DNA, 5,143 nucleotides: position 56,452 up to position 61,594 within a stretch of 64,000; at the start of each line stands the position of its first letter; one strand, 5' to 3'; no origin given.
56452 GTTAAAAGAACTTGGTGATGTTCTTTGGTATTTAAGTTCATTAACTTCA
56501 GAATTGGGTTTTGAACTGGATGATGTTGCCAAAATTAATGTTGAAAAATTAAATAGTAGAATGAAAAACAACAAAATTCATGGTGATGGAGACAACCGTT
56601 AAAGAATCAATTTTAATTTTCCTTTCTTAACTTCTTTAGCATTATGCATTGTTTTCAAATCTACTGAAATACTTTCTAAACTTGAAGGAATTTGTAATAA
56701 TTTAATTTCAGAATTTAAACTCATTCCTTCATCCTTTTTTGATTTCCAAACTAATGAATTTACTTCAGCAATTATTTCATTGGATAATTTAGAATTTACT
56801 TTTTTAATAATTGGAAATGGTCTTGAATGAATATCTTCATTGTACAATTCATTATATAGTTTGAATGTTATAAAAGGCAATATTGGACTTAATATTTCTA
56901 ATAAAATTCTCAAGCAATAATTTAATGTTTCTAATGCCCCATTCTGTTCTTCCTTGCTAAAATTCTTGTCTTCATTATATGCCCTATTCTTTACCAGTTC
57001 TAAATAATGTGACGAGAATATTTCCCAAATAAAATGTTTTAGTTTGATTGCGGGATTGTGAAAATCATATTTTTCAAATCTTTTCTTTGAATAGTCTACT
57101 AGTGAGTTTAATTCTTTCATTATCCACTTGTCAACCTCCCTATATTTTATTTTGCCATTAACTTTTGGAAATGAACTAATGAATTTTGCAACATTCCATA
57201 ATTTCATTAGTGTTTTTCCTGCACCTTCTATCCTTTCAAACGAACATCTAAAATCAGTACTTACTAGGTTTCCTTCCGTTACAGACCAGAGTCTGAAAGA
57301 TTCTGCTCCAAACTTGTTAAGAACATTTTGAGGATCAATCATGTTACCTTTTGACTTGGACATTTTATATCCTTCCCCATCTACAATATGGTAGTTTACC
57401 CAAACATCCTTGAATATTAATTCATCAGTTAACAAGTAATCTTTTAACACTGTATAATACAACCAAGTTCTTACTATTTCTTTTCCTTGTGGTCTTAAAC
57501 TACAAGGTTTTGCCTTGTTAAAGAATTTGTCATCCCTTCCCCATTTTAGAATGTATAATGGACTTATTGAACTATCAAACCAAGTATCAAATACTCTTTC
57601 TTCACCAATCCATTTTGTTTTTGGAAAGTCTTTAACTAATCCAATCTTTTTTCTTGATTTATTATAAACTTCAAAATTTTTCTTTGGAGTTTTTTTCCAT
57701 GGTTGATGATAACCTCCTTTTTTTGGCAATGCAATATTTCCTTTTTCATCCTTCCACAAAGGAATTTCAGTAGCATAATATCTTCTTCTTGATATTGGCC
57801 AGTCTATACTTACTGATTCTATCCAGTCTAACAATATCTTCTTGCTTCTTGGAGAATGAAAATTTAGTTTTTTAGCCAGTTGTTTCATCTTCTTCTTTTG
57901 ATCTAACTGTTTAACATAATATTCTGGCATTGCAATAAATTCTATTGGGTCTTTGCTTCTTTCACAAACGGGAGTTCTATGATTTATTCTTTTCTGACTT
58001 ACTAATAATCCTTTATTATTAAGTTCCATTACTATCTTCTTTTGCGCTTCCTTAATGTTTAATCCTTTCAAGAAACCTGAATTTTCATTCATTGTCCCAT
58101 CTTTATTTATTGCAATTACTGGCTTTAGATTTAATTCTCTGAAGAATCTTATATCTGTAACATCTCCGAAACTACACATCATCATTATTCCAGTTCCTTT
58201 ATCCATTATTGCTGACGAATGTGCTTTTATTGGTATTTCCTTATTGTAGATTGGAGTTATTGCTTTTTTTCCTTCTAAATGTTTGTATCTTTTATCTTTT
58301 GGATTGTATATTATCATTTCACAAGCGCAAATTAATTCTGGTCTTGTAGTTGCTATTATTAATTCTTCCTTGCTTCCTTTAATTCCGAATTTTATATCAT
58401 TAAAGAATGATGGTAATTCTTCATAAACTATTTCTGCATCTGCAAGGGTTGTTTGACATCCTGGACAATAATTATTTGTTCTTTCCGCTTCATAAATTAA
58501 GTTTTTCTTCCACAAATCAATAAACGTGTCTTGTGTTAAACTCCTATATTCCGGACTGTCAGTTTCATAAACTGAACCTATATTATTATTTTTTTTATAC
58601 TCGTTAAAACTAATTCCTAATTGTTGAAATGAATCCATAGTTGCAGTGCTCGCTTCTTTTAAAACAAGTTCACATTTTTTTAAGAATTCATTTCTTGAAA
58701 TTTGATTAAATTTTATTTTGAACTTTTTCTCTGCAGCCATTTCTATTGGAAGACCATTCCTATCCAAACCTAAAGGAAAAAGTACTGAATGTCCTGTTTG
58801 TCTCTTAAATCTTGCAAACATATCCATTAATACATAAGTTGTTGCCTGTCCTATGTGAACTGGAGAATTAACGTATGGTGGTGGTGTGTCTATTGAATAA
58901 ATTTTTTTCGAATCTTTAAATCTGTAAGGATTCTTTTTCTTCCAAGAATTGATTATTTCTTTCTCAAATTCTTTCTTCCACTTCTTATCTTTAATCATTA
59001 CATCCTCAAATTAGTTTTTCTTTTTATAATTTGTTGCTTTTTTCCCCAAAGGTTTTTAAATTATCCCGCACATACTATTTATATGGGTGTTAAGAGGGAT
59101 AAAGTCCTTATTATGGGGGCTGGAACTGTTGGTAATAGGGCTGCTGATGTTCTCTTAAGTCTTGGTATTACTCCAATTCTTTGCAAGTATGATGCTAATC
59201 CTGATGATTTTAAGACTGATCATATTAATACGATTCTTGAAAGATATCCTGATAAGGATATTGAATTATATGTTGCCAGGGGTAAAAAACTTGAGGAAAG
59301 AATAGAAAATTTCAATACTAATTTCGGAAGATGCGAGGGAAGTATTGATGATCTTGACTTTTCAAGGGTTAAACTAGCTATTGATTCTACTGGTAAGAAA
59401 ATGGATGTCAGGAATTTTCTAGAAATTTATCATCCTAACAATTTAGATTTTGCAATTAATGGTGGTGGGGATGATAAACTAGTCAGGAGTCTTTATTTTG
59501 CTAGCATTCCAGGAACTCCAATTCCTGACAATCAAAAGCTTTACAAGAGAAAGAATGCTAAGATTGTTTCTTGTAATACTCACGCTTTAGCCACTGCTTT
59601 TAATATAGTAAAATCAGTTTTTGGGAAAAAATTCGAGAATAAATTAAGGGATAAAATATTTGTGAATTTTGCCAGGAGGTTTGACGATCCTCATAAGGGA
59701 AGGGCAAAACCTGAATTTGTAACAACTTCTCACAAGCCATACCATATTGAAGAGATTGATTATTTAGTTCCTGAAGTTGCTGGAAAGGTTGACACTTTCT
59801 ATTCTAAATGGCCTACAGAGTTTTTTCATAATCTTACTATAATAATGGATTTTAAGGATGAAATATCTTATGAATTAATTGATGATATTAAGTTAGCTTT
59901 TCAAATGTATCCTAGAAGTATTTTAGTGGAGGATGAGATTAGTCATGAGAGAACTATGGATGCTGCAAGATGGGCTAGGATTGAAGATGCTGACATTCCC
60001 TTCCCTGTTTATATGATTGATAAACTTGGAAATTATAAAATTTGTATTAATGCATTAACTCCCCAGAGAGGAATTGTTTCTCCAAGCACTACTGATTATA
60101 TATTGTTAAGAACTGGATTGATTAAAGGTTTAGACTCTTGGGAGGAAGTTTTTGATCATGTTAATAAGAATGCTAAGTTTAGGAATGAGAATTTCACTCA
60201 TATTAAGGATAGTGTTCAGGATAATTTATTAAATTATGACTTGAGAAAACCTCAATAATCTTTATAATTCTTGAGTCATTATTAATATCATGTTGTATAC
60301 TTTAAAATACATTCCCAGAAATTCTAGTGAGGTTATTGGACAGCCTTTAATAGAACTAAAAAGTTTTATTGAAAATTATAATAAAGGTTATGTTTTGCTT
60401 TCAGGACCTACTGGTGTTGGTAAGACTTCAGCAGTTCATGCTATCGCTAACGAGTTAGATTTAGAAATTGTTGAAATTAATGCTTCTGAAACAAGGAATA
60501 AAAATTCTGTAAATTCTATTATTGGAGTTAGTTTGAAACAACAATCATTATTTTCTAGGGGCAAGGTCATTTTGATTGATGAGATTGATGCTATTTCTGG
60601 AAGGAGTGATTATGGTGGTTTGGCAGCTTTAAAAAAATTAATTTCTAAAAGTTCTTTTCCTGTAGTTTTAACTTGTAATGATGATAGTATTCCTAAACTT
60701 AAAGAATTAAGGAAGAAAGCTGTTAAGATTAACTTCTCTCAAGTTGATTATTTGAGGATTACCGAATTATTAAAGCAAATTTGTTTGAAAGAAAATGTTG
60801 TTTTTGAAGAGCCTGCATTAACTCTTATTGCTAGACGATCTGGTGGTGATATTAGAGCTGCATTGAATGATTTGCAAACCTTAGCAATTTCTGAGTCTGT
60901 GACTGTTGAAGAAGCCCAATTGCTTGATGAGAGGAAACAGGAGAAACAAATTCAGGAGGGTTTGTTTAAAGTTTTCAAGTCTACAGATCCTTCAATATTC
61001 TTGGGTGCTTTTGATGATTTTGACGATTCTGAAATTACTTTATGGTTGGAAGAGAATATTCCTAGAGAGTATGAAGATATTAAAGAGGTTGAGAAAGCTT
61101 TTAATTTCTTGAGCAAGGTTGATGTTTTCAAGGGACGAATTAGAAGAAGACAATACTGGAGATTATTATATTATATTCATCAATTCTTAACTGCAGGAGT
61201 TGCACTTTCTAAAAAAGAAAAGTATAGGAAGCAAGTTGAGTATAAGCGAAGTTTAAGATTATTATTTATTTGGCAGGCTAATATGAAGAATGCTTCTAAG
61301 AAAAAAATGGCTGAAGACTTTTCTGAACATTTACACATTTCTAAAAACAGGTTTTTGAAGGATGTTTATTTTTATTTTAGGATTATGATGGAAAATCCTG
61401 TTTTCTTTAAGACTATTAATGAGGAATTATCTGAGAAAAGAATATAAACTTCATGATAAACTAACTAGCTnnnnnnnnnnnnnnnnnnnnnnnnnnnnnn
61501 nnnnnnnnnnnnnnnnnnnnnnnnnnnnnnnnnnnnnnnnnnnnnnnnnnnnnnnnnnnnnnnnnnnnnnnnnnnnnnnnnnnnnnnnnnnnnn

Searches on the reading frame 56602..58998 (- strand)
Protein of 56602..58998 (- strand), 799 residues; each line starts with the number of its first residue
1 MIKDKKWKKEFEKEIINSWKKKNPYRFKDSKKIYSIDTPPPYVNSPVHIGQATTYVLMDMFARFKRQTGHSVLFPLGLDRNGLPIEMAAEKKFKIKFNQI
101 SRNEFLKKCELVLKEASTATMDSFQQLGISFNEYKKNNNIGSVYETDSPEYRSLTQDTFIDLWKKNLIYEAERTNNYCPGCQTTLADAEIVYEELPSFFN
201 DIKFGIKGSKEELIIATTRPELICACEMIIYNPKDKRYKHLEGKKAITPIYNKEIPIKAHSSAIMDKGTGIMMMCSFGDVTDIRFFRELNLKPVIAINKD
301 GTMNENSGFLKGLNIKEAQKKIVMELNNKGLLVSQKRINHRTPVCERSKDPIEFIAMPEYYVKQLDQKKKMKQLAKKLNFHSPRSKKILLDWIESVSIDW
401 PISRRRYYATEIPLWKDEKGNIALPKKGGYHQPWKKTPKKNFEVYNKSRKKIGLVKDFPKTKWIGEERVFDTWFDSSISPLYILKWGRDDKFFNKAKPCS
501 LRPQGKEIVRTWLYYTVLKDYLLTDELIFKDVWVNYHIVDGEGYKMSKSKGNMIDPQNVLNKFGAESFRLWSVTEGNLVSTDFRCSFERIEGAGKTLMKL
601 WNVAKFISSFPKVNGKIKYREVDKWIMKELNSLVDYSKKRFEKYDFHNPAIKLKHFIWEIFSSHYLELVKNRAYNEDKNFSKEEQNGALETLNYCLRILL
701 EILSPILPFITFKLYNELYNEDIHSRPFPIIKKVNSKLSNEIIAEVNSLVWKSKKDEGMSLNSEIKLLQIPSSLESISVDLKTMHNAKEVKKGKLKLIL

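Call 52: search_protein_families(library=pfam, proteins=[window:56602-58998:-], max_evalue=0.001)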
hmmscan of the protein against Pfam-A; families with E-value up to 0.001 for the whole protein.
window:56602-58998:- (799 aa): 5 families
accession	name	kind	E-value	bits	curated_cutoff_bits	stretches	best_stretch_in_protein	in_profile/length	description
PF00133.28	tRNA-synt_1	-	1.2e-69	235.5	22.7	1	15-573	2-403/414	tRNA synthetases class I (I, L, M and V)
PF08264.19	Anticodon_1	-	7e-29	101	25.1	1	623-767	1-146/148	Anticodon-binding domain of tRNA ligase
PF09334.17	tRNA-synt_1g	-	7.3e-29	101.1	20.1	1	36-190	3-135/391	tRNA synthetases class I (M)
PF13603.12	tRNA-synt_1_2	-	5.6e-06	26.4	25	1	242-322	85-180/185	Leucyl-tRNA synthetase, editing domain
PF01406.26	tRNA-synt_1e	-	7.1e-05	22.8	27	0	531-573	239-281/301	tRNA synthetases class I (C) catalytic domain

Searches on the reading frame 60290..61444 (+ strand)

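Call 52: search_protein_families(library=pfam, proteins=[window:60290-61444:+], max_evalue=0.001)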
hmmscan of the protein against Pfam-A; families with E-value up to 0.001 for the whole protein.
window:60290-61444:+ (385 aa): 14 families
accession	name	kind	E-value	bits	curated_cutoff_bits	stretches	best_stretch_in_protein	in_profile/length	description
PF00004.35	AAA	-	4.6e-16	59.9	21.2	1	35-131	1-110/131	ATPase family associated with various cellular activities (AAA)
PF21960.2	RCF1-5-like_lid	-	9.4e-09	35.5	27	1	160-199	2-42/43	RCF1/5-like, AAA+ ATPase lid domain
PF13401.12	AAA_22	-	9.1e-07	29.7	27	0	31-102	4-96/130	AAA domain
PF07724.20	AAA_2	-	1.1e-06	29.3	27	1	32-103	3-88/166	AAA domain (Cdc48 subfamily)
PF13173.12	AAA_14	-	1.8e-06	28.4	27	1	33-104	3-76/129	AAA domain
PF25361.1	AAA_lid_RFC1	-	7.3e-06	25.8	34.9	1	157-203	4-50/59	RFC1-like, AAA+ ATPase lid domain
PF22608.2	DNAX_ATPase_lid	-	2.1e-05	24.7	27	1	157-192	2-37/49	DNA polymerase III clamp loader subunit, ATPase lid domain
PF16193.11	AAA_assoc_2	-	5e-05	23.9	34.3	1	168-225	3-59/81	AAA C-terminal domain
PF13191.12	AAA_16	-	5.1e-05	24.3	32.6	1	31-59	23-51/167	AAA ATPase domain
PF05496.18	RuvB_N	-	6.7e-05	23.1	27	1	33-103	34-97/159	Holliday junction DNA helicase RuvB P-loop domain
PF00910.28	RNA_helicase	-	9e-05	23.4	21.5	1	35-127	1-84/105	RNA helicase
PF12775.13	AAA_7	-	0.00014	21.9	25.8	1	32-85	33-89/181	P-loop containing dynein motor region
PF03193.22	RsgA_GTPase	-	0.00036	20.8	30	0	25-72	99-146/174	RsgA GTPase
PF07728.20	AAA_5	-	0.00065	20.1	22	0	35-103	2-79/139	AAA domain (dynein-related subfamily)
